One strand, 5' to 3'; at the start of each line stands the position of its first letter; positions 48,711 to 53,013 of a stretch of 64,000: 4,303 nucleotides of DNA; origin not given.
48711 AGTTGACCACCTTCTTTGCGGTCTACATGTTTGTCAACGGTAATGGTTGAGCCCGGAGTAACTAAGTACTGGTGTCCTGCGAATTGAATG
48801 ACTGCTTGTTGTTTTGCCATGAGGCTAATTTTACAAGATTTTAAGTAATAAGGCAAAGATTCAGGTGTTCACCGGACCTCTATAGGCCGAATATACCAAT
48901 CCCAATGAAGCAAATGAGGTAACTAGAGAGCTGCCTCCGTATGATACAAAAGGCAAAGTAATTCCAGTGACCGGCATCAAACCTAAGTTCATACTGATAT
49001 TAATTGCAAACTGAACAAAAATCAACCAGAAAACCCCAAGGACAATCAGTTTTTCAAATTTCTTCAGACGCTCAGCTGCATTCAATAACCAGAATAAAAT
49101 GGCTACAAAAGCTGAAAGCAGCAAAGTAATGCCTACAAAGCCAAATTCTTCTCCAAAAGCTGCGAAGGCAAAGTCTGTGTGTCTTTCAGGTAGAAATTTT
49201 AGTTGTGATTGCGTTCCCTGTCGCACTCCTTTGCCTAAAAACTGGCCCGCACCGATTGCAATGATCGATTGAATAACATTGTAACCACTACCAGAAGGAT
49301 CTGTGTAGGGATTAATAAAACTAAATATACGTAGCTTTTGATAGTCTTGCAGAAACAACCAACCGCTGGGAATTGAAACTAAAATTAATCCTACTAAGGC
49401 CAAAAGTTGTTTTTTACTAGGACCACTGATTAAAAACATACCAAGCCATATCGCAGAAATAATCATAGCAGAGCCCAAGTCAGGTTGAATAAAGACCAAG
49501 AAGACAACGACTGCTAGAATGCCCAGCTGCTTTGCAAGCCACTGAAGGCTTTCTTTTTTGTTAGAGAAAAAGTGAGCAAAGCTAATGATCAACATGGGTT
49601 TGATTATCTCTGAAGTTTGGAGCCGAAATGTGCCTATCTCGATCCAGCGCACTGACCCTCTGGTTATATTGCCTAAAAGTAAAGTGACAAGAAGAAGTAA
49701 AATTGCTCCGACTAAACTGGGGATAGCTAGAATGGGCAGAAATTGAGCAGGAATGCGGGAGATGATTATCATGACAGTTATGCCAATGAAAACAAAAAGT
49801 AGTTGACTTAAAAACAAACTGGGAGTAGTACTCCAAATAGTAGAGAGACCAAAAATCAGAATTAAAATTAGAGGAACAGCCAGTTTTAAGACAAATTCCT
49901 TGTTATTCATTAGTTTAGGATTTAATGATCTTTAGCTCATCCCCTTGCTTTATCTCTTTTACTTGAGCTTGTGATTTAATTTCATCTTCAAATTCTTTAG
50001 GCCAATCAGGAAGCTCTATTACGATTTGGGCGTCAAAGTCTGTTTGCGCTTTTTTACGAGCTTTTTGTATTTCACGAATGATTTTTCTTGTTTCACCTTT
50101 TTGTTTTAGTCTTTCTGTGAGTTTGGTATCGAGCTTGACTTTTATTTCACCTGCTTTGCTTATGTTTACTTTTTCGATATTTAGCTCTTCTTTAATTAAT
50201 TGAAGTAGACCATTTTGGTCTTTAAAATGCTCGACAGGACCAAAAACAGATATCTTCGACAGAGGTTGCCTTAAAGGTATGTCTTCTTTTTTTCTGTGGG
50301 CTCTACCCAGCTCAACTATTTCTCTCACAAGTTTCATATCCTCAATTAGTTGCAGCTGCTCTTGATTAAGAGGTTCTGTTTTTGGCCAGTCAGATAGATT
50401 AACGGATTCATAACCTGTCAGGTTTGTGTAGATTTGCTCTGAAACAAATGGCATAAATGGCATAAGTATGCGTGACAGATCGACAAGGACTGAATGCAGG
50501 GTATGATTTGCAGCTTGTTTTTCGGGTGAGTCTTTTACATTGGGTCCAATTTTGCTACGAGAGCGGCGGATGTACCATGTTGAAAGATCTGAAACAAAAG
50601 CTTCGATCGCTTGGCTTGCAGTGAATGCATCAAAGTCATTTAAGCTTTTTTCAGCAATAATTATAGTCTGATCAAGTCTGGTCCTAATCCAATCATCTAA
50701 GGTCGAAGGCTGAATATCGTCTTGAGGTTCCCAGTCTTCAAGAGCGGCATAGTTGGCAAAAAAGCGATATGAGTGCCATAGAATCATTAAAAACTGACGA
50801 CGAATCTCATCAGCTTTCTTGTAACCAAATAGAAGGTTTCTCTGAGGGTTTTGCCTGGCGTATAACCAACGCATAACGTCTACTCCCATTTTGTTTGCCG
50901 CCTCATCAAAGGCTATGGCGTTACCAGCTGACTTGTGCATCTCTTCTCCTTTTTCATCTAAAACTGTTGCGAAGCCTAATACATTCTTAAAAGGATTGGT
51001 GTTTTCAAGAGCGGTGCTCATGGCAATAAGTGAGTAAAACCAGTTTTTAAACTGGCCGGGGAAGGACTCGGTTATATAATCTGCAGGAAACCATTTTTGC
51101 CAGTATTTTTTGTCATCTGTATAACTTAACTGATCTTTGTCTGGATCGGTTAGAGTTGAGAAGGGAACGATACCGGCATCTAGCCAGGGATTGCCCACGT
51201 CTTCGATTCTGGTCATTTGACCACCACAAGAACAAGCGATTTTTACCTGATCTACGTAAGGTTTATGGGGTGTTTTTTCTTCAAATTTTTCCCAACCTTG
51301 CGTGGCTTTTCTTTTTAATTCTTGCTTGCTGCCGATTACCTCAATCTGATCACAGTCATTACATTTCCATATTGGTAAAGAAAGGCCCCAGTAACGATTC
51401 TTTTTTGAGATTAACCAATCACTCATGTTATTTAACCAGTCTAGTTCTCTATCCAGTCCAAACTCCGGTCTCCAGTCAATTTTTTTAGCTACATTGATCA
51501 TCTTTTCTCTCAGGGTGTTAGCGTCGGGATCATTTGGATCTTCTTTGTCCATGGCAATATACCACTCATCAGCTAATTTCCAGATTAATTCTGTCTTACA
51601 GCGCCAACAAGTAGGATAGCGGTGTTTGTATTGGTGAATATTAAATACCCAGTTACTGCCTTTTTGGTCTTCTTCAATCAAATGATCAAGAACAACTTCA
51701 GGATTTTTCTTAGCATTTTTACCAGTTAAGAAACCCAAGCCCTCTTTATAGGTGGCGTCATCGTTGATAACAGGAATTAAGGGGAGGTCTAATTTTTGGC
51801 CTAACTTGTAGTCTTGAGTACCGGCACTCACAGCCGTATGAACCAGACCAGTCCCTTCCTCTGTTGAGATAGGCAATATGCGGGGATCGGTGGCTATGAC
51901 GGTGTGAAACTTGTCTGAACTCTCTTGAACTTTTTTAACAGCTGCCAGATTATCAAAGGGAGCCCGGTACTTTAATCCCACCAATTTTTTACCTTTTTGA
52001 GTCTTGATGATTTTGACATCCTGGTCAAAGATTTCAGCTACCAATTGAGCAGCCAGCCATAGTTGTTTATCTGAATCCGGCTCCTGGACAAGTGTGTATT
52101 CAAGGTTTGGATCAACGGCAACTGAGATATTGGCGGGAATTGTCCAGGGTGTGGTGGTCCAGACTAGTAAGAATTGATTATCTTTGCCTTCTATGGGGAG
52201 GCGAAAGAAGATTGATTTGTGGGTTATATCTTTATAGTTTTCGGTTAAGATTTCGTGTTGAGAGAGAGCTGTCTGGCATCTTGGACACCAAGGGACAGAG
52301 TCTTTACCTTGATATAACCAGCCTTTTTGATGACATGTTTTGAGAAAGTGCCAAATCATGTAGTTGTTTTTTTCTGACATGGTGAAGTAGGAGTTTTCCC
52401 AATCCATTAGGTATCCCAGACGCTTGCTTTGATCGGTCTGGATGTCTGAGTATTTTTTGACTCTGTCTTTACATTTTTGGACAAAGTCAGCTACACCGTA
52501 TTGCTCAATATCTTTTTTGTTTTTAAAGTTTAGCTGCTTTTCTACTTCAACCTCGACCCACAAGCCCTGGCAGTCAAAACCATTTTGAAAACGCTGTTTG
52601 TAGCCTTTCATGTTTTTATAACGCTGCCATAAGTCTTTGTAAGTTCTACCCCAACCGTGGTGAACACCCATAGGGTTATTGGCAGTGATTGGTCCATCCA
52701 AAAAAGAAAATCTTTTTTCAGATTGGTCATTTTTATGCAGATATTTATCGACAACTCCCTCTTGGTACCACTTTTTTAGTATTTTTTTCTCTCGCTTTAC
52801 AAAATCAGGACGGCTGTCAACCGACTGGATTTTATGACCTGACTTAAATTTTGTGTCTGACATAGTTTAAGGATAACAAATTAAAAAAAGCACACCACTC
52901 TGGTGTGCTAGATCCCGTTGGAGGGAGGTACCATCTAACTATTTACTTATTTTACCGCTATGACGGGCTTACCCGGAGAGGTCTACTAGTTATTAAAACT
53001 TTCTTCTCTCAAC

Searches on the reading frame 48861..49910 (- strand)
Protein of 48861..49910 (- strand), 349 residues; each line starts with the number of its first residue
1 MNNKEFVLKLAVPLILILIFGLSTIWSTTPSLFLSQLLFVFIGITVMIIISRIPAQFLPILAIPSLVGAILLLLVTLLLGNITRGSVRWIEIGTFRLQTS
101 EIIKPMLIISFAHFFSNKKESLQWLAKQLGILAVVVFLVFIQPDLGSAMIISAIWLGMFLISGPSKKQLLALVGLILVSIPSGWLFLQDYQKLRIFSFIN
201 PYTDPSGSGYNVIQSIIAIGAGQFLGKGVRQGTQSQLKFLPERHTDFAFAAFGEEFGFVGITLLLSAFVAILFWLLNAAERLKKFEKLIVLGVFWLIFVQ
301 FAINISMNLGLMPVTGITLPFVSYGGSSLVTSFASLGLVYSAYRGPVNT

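Call 8: search_protein_families(library=ncbifam, proteins=[window:48861-49910:-])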
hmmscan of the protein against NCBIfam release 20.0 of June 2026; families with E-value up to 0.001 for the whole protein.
window:48861-49910:- (349 aa): 6 families
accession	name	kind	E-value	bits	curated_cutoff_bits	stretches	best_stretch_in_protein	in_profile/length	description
TIGR02210.1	rodA_shape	equivalog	2.9e-99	332.6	336.7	1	10-342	4-352/357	rod shape-determining protein RodA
TIGR02614.1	ftsW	equivalog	1.5e-78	264.4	337.5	1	31-342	36-353/357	putative lipid II flippase FtsW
NF008060.0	PRK10794.1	equivalog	2.8e-65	220.7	590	1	10-342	20-359/370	peptidoglycan glycosyltransferase MrdB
TIGR02615.1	spoVE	exception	1.3e-59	202.5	448.8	1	8-340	8-350/354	stage V sporulation protein E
NF008042.0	PRK10774.1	equivalog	5.4e-49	167.3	493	1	37-334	77-380/405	cell division protein FtsW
NF037961.1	RodA_shape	subfamily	2.2e-48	165.6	150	2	207-334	271-398/415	rod shape-determining protein RodA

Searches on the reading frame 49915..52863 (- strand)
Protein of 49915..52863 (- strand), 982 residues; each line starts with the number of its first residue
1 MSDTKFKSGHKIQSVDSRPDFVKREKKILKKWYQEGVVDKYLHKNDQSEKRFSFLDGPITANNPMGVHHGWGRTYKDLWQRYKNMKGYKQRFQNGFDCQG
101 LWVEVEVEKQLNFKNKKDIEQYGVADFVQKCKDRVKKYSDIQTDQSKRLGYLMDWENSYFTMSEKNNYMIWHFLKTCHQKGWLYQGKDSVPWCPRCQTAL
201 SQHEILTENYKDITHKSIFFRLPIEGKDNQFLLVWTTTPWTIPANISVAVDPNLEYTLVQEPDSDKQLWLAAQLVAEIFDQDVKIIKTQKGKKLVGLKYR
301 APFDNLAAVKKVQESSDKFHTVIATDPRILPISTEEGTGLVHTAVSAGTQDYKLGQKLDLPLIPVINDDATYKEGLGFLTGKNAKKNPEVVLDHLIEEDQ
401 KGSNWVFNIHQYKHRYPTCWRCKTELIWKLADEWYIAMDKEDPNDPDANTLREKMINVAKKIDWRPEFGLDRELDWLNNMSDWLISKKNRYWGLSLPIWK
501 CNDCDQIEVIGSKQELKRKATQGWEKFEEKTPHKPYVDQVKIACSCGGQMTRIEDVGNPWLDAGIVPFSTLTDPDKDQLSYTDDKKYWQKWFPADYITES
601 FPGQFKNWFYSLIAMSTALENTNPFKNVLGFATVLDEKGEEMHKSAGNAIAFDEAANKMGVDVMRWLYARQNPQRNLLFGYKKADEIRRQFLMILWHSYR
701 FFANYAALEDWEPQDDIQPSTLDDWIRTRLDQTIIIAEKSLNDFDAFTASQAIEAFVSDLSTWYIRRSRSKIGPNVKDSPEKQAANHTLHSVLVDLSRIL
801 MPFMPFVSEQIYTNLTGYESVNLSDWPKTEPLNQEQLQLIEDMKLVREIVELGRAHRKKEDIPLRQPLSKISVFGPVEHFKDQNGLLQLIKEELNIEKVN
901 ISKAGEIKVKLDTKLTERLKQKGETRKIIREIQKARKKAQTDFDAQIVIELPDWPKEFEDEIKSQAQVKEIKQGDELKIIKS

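Call 8: search_protein_families(library=ncbifam, proteins=[window:49915-52863:-])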
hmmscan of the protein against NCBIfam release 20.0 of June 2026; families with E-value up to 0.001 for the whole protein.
window:49915-52863:- (982 aa): 13 families
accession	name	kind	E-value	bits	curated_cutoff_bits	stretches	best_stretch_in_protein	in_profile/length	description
TIGR00392.1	ileS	equivalog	9.8e-197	655.9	621.4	1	16-873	3-849/861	isoleucine--tRNA ligase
NF000257.1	MupA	exception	8.4e-157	523.7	1900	1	24-902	8-847/1024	mupirocin-resistant isoleucine--tRNA ligase MupA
NF000258.1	MupB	exception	4.4e-150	501.5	1900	1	23-902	7-849/1033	mupirocin-resistant isoleucine--tRNA ligase MupB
TIGR00422.1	valS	equivalog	9.6e-111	371.2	612.1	2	333-946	263-829/863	valine--tRNA ligase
NF009687.0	PRK13208.1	equivalog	5.7e-101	339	738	2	332-906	261-793/801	valine--tRNA ligase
NF004349.1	PRK05729.1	equivalog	2.3e-99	333.8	704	2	334-937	258-812/860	valine--tRNA ligase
NF040702.1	ileS_w_GNAT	exception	7.6e-81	272.2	1999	2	271-820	455-961/1100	isoleucine--tRNA ligase, N-acetyltransferase domain-containing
NF011492.0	PRK14900.1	equivalog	2.3e-65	221.1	1783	2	333-827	273-717/1044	valine--tRNA ligase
NF000540.1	alt_ValS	exception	3.2e-45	154.4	900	2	433-884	387-811/827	valine--tRNA ligase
NF008957.0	PRK12300.1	subfamily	3.7e-40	137.7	677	2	21-304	6-290/946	leucine--tRNA ligase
TIGR00395.1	leuS_arch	equivalog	1.1e-32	113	648.5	2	25-303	4-283/938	leucine--tRNA ligase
TIGR00396.1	leuS_bact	equivalog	3.5e-12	45.3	548.4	2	25-207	7-169/843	leucine--tRNA ligase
TIGR00398.1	metG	equivalog_domain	3.3e-09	36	336.35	1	560-816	251-502/530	methionine--tRNA ligase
